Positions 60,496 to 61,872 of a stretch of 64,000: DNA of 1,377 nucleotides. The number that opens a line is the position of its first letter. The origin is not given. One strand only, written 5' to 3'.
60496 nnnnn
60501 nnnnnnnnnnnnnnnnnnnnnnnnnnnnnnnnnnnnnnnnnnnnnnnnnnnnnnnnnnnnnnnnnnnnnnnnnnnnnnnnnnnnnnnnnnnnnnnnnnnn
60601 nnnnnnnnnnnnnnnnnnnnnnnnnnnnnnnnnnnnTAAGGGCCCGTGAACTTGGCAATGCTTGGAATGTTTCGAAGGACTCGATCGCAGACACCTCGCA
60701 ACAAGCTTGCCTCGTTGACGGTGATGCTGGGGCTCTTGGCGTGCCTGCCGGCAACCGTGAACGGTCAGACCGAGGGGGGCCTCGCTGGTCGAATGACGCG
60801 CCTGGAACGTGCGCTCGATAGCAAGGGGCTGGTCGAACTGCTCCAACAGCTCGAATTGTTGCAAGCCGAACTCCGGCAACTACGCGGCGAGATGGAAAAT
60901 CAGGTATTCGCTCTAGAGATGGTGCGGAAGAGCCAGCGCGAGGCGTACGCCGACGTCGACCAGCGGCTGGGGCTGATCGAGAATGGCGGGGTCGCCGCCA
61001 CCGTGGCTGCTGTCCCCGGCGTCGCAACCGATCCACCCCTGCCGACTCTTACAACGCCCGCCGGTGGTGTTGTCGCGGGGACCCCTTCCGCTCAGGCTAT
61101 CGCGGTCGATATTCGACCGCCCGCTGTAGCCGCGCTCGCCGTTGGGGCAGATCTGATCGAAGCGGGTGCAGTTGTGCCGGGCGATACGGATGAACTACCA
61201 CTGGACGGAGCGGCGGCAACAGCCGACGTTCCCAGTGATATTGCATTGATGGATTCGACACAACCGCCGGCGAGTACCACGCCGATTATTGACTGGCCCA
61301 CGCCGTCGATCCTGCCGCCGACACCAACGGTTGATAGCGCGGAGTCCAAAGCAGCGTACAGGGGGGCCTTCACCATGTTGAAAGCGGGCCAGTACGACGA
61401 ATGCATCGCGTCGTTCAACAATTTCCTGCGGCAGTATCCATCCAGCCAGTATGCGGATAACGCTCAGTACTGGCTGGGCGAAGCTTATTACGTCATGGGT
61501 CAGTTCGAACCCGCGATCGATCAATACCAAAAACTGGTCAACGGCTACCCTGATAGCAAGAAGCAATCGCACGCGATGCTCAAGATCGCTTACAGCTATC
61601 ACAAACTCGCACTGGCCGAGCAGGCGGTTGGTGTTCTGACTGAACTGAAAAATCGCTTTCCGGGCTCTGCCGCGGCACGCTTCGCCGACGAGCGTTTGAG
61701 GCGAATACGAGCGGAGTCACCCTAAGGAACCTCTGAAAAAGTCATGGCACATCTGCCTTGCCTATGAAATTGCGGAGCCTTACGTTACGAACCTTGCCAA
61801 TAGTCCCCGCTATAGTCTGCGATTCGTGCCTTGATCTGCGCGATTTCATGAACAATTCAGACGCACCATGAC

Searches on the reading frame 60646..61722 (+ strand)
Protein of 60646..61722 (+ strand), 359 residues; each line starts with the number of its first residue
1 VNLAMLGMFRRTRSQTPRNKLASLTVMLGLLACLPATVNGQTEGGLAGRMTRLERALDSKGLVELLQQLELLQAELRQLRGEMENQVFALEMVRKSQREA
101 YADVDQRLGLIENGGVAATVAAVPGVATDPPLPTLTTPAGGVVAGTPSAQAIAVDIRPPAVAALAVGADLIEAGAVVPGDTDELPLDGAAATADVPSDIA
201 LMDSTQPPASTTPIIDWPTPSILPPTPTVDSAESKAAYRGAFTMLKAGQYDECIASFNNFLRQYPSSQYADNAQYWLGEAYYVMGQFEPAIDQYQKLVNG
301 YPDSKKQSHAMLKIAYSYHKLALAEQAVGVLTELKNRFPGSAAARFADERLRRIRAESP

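Call 76: search_protein_families(library=pfam, proteins=[window:60646-61722:+], max_evalue=0.0001)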
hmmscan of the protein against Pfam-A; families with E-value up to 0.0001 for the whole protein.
window:60646-61722:+ (359 aa): 10 families
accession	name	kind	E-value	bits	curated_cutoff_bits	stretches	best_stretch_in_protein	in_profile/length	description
PF13174.12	TPR_6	-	3.2e-19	68.6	26.3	1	273-304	2-33/33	Tetratricopeptide repeat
PF16331.10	TolA_bind_tri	-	3.9e-18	65.8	30.1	1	47-116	3-74/76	TolA binding protein trimerisation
PF13525.12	YfiO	-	3.7e-09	37.1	25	1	233-355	4-137/203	Outer membrane lipoprotein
PF07719.23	TPR_2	-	1.2e-07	31.7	27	0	273-298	3-28/34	Tetratricopeptide repeat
PF13428.12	TPR_14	-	1.3e-07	32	23.5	0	272-304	2-34/44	Tetratricopeptide repeat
PF12895.13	ANAPC3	-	2.4e-06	28.1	27.2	1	265-331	17-79/82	Anaphase-promoting complex, cyclosome, subunit 3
PF00515.34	TPR_1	-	1.4e-05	25.1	27.8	0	273-296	3-26/34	Tetratricopeptide repeat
PF14559.12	TPR_19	-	1.5e-05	25.6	25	0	245-307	2-60/68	Tetratricopeptide repeat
PF13432.12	TPR_16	-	6e-05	23.9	32.7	0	245-303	8-63/65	Tetratricopeptide repeat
PF13424.12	TPR_12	-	8.4e-05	23.1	30.1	0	241-301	10-75/77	Tetratricopeptide repeat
